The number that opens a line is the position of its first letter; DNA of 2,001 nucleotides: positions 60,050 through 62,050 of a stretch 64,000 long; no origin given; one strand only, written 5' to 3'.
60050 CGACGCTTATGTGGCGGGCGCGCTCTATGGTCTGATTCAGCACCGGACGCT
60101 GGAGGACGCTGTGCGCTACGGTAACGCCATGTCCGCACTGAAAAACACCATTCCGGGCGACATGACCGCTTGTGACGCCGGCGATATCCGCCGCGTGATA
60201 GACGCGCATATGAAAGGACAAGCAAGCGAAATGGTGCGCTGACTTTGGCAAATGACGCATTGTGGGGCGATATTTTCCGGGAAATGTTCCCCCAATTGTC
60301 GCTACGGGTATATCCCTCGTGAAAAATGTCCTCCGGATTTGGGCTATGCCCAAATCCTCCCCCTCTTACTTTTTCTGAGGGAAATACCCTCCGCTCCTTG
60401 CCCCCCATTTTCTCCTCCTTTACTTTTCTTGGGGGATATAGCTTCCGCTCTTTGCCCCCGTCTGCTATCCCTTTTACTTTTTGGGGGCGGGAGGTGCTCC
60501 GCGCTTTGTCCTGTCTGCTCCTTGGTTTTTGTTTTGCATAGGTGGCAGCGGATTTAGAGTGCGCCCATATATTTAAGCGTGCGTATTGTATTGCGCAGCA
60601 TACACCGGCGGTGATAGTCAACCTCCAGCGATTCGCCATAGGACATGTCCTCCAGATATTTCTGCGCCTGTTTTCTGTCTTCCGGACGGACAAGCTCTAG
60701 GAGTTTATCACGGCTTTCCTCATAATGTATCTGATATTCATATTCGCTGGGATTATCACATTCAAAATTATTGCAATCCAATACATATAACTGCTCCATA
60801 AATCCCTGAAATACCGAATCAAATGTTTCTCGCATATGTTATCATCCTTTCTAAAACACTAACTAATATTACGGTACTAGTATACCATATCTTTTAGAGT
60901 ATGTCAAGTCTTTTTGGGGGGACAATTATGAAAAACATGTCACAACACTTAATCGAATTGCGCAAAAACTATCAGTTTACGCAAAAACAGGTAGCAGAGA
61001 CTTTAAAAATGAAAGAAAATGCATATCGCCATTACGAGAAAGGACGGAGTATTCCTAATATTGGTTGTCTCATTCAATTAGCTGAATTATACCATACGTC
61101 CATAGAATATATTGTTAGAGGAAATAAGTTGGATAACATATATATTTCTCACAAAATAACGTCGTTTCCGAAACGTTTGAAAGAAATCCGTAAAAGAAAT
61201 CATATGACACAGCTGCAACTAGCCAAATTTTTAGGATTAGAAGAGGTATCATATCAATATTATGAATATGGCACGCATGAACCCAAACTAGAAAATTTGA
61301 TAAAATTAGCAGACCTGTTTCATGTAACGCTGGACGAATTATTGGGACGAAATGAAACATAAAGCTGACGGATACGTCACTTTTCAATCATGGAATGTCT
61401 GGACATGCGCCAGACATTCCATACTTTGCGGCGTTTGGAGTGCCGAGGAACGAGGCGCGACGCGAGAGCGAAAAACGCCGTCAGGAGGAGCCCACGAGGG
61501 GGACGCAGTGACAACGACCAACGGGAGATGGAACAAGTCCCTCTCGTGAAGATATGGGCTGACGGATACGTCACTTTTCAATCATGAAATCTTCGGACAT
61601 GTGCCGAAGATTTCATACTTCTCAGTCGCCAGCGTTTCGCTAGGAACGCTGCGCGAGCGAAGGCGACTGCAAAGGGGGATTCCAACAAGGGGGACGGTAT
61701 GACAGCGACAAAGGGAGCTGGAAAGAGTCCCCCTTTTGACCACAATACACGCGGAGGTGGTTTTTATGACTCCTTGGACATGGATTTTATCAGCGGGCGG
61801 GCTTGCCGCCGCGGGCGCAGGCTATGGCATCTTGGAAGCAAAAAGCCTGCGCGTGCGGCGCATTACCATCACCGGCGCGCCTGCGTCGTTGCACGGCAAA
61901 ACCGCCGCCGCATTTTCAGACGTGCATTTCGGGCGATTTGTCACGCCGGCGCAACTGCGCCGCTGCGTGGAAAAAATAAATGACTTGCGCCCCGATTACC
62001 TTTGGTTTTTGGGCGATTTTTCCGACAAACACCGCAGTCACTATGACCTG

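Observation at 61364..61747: R1: tandem pair of about 194-nt structured repeat units with compensatory stem mutations, between an XRE regulator gene and a membrane phosphoesterase gene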

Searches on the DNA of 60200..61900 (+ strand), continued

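Call 104: search_rna_families(sources=[L017, L021, L022, L028], threshold=evalue, max_evalue=1)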
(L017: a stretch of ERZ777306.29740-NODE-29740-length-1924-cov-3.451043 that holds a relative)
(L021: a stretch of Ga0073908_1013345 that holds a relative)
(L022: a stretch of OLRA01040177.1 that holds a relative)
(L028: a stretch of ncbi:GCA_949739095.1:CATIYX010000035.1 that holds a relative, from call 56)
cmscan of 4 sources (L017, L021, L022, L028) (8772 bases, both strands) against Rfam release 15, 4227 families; matches with E-value up to 1: 3.
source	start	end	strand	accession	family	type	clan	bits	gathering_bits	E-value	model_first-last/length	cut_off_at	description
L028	293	396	-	RF00616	LhrC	Gene; sRNA;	CL00114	32.6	110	0.069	1-111/111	no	Listeria LhrC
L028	205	242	-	RF01545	TB3Cs2H1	Gene; snRNA; snoRNA; HACA-box;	-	24.9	60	0.25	1-69/69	no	Trypanosomatid snoRNA TB3Cs2H1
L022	209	246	+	RF00084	CsrC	Gene; sRNA;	CL00106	17.8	61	0.053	207-244/255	no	CsrC RNA family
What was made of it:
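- Closest known: Sibling. Different: No sequence relation: LhrC scores 32.6 bits against a 110-bit threshold on one locus only (call 104).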

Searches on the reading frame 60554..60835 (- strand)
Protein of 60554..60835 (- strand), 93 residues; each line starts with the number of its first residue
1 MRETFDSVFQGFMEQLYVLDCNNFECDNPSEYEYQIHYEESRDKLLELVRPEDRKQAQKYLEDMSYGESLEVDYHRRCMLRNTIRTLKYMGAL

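Call 20: search_protein_families(library=pfam, proteins=[window:60554-60835:-], max_evalue=0.01)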
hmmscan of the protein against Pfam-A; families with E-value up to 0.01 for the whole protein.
window:60554-60835:- (93 aa): 0 families

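Call 46: search_protein_families(library=phrogs, proteins=[window:60554-60835:-], max_evalue=0.1)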
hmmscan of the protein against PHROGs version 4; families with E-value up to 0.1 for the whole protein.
window:60554-60835:- (93 aa): 1 family
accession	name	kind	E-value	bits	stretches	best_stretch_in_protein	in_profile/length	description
phrog_3570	-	unknown function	0.037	15.7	1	4-55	23-74/83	-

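Call 47: search_protein_families(library=padloc, proteins=[window:60554-60835:-], max_evalue=0.1)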
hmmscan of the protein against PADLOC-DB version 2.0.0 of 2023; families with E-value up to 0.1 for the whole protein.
window:60554-60835:- (93 aa): 0 families

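Call 48: search_protein_families(library=ncbifam, proteins=[window:60554-60835:-], max_evalue=0.1)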
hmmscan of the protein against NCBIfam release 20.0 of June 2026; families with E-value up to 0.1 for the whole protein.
window:60554-60835:- (93 aa): 0 families
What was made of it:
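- Tried and rejected: No match in Pfam, PHROGs, PADLOC or NCBIfam (calls 20, 46-48).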

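Call 53: find_homologous_proteins(query=A3, max_evalue=0.001)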
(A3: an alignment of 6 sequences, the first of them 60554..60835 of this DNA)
Query A3 (6 sequences) (93 aa, profile of the alignment): 8 proteins with E <= 0.001 among 46 candidates.
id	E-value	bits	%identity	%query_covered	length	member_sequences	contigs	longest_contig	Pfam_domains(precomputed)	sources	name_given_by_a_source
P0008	1.1e-37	146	-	-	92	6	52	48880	-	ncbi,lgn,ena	-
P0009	7.1e-34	134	41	100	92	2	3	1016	-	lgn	-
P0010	1.1e-33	133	19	65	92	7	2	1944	-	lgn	-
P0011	4.4e-33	131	92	100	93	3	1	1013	-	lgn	-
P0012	2.9e-31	126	80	100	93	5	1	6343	-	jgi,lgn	-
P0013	1.9e-28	117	39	19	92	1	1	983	-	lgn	-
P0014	1.2e-27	114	38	100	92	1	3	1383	-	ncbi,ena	-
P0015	1.8e-21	94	27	100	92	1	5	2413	-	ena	-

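Call 55: find_encoding_contigs(protein=P0015, flank=3000, max_places=5)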
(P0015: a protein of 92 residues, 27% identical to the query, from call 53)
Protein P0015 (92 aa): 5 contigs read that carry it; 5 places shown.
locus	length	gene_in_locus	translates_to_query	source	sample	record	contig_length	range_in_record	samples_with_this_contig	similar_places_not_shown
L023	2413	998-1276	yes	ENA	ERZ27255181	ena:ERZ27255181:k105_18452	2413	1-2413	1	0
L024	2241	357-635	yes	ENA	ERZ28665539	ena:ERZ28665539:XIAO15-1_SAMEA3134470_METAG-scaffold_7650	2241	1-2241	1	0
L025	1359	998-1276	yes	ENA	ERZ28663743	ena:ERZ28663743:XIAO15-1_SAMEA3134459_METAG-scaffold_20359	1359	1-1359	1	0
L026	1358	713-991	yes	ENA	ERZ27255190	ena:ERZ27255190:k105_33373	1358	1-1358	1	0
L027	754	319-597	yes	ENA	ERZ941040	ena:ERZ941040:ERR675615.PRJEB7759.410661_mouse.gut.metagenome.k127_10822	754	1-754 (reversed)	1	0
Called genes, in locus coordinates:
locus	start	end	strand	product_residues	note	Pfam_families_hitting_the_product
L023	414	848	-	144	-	PF12844:HTH_19, PF13560:HTH_31 (weak), PF13744:HTH_37 (faint), PF01381:HTH_3, PF13560:HTH_31 (weak), PF01381:HTH_3, PF12844:HTH_19, PF13443:HTH_26 (weak), +3 more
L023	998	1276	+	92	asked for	-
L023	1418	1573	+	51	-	-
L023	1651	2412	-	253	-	?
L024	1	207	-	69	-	?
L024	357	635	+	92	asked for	-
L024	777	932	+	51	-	-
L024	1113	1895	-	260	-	-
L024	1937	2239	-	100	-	?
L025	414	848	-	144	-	PF12844:HTH_19, PF13560:HTH_31 (weak), PF13744:HTH_37 (faint), PF01381:HTH_3, PF13560:HTH_31 (weak), PF01381:HTH_3, PF12844:HTH_19, PF13443:HTH_26 (weak), +3 more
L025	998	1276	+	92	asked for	-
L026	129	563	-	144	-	PF12844:HTH_19, PF13560:HTH_31 (weak), PF13744:HTH_37 (faint), PF01381:HTH_3, PF13560:HTH_31 (weak), PF01381:HTH_3, PF12844:HTH_19, PF13443:HTH_26 (weak), +3 more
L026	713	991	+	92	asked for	-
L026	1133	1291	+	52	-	-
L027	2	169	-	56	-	?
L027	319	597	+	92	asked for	-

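Call 56: find_encoding_contigs(protein=P0014, flank=3000, max_places=4)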
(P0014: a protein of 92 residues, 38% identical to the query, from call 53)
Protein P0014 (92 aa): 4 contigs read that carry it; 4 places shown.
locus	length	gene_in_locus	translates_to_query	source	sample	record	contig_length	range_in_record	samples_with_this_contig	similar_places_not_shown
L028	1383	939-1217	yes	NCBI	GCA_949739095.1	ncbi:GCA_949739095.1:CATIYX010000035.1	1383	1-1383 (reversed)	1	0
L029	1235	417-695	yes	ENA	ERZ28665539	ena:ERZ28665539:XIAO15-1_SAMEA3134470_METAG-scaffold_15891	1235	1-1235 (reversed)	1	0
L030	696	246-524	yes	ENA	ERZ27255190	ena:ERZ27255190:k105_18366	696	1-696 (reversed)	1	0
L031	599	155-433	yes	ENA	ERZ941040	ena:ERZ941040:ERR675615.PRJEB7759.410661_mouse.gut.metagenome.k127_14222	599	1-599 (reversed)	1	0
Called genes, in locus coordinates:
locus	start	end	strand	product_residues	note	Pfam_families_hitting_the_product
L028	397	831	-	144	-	PF15731:MqsA_antitoxin (faint), PF01381:HTH_3, PF12844:HTH_19, PF13560:HTH_31 (weak), PF01381:HTH_3, PF13443:HTH_26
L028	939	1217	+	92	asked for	-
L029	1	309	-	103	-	?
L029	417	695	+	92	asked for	-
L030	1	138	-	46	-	?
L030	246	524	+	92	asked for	-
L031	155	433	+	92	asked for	-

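Call 57: find_encoding_contigs(protein=P0012, flank=4000, max_places=4)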
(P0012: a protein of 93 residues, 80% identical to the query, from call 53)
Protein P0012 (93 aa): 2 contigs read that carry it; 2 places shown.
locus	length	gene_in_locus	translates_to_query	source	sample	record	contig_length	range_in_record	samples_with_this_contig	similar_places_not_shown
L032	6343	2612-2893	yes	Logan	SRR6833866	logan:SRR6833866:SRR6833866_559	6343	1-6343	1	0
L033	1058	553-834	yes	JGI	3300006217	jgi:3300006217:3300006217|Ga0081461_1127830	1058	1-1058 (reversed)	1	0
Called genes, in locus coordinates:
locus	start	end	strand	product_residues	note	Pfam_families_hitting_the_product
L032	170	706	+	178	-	-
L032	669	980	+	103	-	PF03780:Asp23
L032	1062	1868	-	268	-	PF00149:Metallophos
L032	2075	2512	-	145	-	PF13560:HTH_31 (weak), PF15731:MqsA_antitoxin (faint), PF01381:HTH_3 (weak), PF04545:Sigma70_r4 (faint), PF12844:HTH_19, PF13560:HTH_31 (weak), PF01381:HTH_3, PF13443:HTH_26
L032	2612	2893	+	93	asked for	-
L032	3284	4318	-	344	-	PF00294:PfkB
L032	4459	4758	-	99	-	-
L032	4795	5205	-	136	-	-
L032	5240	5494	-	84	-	-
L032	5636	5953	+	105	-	PF06949:DUF1292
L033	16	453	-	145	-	PF13560:HTH_31 (weak), PF15731:MqsA_antitoxin (faint), PF01381:HTH_3 (weak), PF04545:Sigma70_r4 (faint), PF12844:HTH_19, PF13560:HTH_31 (weak), PF01381:HTH_3, PF13443:HTH_26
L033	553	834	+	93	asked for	-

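Call 58: find_encoding_contigs(protein=P0010, flank=3000, max_places=4)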
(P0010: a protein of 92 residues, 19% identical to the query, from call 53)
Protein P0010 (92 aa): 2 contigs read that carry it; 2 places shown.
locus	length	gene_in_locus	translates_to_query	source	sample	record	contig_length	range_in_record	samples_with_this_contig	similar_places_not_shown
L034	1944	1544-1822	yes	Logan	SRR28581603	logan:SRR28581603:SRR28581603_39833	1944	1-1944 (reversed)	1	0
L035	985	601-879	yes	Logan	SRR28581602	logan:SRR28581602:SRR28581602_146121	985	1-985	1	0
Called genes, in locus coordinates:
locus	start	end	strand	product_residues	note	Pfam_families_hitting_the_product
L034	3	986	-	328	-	?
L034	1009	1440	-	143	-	PF12844:HTH_19, PF15731:MqsA_antitoxin (faint), PF01381:HTH_3, PF12844:HTH_19, PF13560:HTH_31, PF01381:HTH_3, PF13443:HTH_26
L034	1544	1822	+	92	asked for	-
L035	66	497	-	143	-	PF12844:HTH_19, PF15731:MqsA_antitoxin (faint), PF01381:HTH_3, PF12844:HTH_19, PF13560:HTH_31, PF01381:HTH_3, PF13443:HTH_26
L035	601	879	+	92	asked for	-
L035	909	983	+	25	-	?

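Call 82: predict_structure(alignment_id=A6)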
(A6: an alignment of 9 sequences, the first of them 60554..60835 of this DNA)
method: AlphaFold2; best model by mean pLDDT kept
length: 93 residues; sequences in the alignment: 9
mean_pLDDT: 70.0   pTM: 0.61
mean pLDDT of the five models: 70.0, 69.0, 65.7, 63.7, 57.3
residues with pLDDT >= 90: 2; 70-90: 50; 50-70: 34; < 50: 7
segments of 3 or more residues with pLDDT < 50: 67-72
pLDDT, mean of each block of 10 residues (from residue 1): 76 78 63 81 86 82 59 52 57 57
secondary structure, 60 per line:
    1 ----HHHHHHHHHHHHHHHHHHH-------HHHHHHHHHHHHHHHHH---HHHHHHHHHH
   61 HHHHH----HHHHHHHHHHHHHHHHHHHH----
elements in order: H5-23 H31-47 H51-65 H70-89

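Call 85: fold_search(model_id=the predicted structure, library=pdb)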
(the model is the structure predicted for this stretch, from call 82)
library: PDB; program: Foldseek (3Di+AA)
matches with E <= 10: 79; with E <= 0.001: 0
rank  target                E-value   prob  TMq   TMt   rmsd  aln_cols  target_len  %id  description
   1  9y5q_A                2.9e+00  0.25  0.42  0.12  15.6        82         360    7  Cryo EM structure of KCa3.1_R355K_I/calmodulin channel in complex with rimtuzalcap (released 2025-10-15)
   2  6dg6_F                2.9e+00  0.15  0.33  0.32   4.9        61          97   15  Structure of a de novo designed Interleukin-2/Interleukin-15 mimetic (released 2019-01-16)
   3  1orj_A                3.0e+00  0.10  0.27  0.22   7.0        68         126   15  FLAGELLAR EXPORT CHAPERONE (released 2003-09-16)
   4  7wff_h                3.4e+00  0.35  0.46  0.32   4.3        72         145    8  Subcomplexes B,M and L in the Cylic electron transfer supercomplex NDH-PSI from Arabidopsis (released 2022-03-16)
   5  7c7e                  3.4e+00  0.15  0.37  0.25   6.2        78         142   18  Crystal structure of C terminal domain of Escherichia coli DgoR (released 2021-01-20)
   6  1orj_D                3.6e+00  0.14  0.40  0.32   7.0        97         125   12  FLAGELLAR EXPORT CHAPERONE (released 2003-09-16)
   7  3nrx_B                3.6e+00  0.06  0.26  0.21  15.8        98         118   13  Insights into anti-parallel microtubule crosslinking by PRC1, a conserved non-motor microtubule binding protein (released 2010-08-18)
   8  6gzc_D                4.1e+00  0.28  0.49  0.59  12.2        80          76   14  heterotetrameric katanin p60:p80 complex (released 2019-08-07)
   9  3nkz_D                4.1e+00  0.15  0.42  0.41  10.8        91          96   11  The crystal structure of a flagella protein from Yersinia enterocolitica subsp. enterocolitica 8081 (released 2010-08-18)
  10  9o85_A                4.1e+00  0.13  0.40  0.11  19.0        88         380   11  Cryo-EM structure of KCa2.2_I/calmodulin channel in complex with rimtuzalcap (released 2025-06-18)
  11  6lea_A                4.6e+00  0.23  0.51  0.46   5.7        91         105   10  Structure of FliS chaperone in complex with flagellin and HP1076 (released 2020-05-13)
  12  1ory_A                4.6e+00  0.14  0.42  0.36   6.5       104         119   10  FLAGELLAR EXPORT CHAPERONE IN COMPLEX WITH ITS COGNATE BINDING PARTNER (released 2003-09-16)
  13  6gzc_B                4.9e+00  0.23  0.48  0.56  13.0        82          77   13  heterotetrameric katanin p60:p80 complex (released 2019-08-07)
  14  3nkz_A                4.9e+00  0.15  0.43  0.42  13.8        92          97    9  The crystal structure of a flagella protein from Yersinia enterocolitica subsp. enterocolitica 8081 (released 2010-08-18)
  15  8dz8_H                4.9e+00  0.14  0.45  0.45   4.9        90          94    6  Neoleukin 4, a de novo designed IL-4 mimetic (released 2023-03-29)
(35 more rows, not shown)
